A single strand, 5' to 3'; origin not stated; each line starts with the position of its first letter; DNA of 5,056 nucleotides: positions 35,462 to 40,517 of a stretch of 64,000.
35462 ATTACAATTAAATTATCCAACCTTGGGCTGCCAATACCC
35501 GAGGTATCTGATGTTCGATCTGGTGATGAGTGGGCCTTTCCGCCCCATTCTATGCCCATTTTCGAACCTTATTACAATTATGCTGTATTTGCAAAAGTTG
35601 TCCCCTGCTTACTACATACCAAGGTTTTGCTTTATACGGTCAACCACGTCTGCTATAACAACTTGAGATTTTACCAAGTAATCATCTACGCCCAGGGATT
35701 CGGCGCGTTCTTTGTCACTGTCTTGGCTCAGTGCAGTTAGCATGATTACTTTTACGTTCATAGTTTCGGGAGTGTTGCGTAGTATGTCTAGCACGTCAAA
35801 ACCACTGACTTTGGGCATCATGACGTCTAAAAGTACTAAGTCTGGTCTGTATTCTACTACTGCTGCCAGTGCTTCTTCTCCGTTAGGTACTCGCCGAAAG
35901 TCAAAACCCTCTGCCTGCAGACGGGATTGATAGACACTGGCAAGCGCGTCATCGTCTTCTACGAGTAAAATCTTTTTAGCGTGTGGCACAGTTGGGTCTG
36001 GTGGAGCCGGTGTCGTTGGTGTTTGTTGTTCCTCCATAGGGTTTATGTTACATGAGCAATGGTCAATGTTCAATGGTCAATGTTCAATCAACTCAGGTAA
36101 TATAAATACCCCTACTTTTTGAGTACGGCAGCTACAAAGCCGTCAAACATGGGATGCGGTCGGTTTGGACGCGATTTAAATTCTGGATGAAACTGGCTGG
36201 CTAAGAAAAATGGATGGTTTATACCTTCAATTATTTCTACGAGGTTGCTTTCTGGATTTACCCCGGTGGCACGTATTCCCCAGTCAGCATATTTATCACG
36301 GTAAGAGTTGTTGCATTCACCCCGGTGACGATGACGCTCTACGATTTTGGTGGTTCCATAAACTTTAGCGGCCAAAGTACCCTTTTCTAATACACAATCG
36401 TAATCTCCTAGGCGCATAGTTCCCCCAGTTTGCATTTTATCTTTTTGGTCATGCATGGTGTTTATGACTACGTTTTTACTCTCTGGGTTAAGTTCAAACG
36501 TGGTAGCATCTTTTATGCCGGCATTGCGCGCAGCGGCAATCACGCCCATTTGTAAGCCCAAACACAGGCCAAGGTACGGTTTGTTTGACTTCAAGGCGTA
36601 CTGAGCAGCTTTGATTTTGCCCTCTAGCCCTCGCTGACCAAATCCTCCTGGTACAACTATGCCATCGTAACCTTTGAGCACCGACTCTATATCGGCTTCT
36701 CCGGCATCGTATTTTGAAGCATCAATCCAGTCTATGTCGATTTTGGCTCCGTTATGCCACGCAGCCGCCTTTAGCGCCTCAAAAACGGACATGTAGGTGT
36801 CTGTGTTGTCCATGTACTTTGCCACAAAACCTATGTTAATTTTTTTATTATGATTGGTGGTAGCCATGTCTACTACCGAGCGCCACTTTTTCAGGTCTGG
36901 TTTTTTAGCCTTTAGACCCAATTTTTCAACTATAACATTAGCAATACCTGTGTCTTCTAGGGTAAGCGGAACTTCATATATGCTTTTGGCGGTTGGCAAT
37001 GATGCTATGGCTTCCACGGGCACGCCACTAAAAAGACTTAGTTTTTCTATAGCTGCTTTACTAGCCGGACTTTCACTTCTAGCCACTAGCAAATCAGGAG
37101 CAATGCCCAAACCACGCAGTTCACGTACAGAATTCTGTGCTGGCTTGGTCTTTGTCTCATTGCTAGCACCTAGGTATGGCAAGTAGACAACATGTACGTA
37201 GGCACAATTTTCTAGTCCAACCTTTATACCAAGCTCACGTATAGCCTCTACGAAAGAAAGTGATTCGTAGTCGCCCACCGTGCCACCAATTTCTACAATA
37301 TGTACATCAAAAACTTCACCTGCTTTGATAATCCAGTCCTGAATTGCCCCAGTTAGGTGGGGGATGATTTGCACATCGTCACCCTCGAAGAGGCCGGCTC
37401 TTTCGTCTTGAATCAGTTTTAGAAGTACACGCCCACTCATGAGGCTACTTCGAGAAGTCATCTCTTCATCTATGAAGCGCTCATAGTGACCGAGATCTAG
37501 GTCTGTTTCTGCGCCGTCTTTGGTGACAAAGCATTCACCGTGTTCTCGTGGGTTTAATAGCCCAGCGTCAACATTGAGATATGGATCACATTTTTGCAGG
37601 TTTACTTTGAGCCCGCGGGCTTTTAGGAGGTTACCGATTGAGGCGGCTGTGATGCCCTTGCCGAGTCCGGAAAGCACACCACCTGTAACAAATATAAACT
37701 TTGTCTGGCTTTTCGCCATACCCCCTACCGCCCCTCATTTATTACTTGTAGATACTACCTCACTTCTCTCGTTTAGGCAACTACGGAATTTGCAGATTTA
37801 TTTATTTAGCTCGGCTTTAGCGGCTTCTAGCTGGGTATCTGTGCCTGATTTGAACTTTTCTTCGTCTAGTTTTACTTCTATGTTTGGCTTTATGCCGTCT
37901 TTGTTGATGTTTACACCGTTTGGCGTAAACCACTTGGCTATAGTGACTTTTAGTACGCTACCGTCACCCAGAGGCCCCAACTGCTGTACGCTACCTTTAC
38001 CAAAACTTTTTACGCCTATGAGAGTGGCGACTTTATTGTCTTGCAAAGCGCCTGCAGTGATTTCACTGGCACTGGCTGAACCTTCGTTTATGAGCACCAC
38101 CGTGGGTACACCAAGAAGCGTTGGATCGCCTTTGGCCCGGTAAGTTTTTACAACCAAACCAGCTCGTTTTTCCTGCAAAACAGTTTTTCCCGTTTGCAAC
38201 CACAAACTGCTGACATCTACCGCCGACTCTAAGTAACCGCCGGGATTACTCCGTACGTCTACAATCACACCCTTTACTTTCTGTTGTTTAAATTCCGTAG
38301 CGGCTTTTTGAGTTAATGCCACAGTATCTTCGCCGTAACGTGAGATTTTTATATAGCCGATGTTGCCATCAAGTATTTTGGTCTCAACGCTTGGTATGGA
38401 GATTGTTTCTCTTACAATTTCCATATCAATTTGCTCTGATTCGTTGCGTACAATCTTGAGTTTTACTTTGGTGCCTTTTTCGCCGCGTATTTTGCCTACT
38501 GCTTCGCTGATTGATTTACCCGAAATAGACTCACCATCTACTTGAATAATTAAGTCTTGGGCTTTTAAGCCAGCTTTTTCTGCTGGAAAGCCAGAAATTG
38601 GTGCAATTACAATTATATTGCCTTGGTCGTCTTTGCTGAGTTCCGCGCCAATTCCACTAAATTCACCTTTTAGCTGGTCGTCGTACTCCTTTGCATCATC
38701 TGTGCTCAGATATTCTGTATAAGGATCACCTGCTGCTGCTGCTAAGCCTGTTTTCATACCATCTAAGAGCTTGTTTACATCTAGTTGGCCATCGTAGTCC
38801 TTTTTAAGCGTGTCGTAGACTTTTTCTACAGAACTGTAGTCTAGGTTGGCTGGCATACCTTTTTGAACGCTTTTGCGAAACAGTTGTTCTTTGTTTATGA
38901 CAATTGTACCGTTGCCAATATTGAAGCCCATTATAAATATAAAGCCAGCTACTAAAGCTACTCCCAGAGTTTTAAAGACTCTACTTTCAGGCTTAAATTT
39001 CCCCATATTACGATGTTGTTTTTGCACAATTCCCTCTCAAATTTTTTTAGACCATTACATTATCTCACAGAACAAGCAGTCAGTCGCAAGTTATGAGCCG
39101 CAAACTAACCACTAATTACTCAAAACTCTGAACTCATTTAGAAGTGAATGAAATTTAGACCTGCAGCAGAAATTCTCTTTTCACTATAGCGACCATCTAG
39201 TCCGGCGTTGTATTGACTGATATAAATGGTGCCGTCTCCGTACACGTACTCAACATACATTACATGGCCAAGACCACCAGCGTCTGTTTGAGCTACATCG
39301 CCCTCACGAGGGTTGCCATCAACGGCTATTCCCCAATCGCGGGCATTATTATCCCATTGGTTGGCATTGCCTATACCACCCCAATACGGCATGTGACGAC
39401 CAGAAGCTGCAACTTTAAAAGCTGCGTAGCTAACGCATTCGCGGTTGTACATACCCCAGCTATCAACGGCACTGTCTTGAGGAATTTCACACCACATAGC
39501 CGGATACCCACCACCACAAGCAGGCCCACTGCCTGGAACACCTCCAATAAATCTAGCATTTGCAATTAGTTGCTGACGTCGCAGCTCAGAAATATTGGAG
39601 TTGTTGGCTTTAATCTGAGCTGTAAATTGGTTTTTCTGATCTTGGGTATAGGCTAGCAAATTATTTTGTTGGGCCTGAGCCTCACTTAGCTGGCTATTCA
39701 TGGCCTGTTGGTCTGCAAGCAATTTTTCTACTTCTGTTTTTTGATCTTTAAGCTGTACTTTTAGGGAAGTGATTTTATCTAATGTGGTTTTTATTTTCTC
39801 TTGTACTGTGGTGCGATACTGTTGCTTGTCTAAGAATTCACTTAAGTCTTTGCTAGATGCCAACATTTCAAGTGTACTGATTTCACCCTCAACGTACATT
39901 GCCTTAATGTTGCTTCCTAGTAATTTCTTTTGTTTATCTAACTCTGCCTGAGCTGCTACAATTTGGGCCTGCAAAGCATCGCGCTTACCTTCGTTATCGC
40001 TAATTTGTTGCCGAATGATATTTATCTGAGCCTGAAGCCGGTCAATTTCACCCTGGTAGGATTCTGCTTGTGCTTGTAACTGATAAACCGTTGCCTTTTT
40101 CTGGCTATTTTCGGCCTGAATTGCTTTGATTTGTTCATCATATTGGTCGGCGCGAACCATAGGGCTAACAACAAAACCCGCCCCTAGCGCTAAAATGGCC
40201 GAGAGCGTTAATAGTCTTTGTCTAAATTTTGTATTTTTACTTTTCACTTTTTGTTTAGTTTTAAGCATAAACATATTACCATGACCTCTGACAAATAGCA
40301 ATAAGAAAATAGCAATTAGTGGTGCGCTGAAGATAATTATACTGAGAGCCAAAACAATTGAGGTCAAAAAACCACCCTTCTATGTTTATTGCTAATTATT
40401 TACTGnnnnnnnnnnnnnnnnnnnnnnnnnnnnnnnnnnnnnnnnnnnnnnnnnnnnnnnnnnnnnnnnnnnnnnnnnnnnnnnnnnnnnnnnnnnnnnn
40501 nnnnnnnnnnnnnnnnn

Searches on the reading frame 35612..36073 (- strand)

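Call 53: search_protein_families(library=pfam, proteins=[window:35612-36073:-], max_evalue=0.0001)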
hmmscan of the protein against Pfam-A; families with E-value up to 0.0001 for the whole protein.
window:35612-36073:- (153 aa): 1 family
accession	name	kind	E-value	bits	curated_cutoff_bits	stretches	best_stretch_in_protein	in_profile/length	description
PF00072.30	Response_reg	-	1e-23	84.1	30.2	1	35-136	1-100/111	Response regulator receiver domain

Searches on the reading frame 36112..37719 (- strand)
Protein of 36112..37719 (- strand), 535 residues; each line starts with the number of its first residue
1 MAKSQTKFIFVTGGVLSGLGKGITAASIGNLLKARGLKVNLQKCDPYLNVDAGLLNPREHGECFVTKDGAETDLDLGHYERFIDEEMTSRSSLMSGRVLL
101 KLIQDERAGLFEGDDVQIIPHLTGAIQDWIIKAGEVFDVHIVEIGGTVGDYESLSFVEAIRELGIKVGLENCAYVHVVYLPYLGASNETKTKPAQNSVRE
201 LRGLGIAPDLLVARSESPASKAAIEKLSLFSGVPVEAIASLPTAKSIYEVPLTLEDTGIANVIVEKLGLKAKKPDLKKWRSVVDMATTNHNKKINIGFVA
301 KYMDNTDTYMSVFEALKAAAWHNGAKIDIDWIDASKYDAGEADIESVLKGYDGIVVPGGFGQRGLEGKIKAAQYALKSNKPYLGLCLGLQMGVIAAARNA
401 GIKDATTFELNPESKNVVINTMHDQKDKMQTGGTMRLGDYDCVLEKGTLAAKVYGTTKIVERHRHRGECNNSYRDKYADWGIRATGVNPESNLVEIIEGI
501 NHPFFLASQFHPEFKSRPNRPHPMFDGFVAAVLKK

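Call 23: search_protein_families(library=pfam, proteins=[window:36112-37719:-], max_evalue=0.00001)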
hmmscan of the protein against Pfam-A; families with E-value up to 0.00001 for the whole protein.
window:36112-37719:- (535 aa): 3 families
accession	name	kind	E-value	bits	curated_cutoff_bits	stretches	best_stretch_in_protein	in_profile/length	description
PF06418.20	CTP_synth_N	-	2.9e-106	355.1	26.1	1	7-269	1-265/265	CTP synthase N-terminus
PF00117.34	GATase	-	5e-33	114.8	22.8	1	307-530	4-189/190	Glutamine amidotransferase class-I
PF07722.19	Peptidase_C26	-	6.7e-06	26.5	20.5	0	372-513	98-219/219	Peptidase C26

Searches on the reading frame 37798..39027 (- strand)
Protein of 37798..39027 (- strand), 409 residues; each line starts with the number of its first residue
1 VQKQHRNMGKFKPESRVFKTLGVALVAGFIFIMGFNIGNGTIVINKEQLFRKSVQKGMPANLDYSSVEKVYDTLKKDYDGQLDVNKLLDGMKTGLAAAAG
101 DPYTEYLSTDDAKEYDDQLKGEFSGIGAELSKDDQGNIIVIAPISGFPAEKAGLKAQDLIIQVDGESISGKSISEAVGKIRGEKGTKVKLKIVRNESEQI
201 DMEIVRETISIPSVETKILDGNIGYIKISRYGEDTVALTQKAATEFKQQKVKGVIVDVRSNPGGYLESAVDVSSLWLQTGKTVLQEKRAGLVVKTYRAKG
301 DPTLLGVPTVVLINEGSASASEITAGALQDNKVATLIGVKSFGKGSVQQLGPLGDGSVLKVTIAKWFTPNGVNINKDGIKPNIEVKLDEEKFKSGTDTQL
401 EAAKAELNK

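Call 23: search_protein_families(library=pfam, proteins=[window:37798-39027:-], max_evalue=0.00001)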
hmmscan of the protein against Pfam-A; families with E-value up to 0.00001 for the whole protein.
window:37798-39027:- (409 aa): 4 families
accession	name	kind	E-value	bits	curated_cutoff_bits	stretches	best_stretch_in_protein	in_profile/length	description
PF03572.23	Peptidase_S41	-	3.1e-51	173.7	24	1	222-385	1-165/165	Peptidase family S41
PF17820.7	PDZ_6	-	9.5e-12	44.9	27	1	142-194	4-54/54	PDZ domain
PF13180.12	PDZ_2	-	3.1e-10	40.6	27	1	125-198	2-73/80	PDZ domain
PF00595.29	PDZ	-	7.4e-09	36.3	23.2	1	124-192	10-80/81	PDZ domain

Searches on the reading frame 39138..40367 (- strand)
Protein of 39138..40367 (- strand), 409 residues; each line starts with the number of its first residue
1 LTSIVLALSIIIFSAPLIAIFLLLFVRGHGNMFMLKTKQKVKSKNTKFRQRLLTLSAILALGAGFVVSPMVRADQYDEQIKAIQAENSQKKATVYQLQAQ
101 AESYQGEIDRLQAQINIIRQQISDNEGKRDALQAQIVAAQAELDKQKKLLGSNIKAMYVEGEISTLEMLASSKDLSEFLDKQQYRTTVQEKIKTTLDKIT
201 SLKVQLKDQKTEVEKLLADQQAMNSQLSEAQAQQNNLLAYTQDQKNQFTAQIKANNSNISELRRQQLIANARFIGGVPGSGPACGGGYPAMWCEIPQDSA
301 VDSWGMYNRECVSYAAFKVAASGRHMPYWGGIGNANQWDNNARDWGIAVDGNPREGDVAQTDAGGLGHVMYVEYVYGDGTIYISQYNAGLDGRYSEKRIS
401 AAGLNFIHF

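Call 23: search_protein_families(library=pfam, proteins=[window:39138-40367:-], max_evalue=0.00001)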
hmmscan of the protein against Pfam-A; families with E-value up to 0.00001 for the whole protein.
window:39138-40367:- (409 aa): 1 family
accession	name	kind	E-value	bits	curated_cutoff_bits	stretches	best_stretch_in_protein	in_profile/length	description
PF05257.22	CHAP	-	1.1e-13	51.9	26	1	303-387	3-81/81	CHAP domain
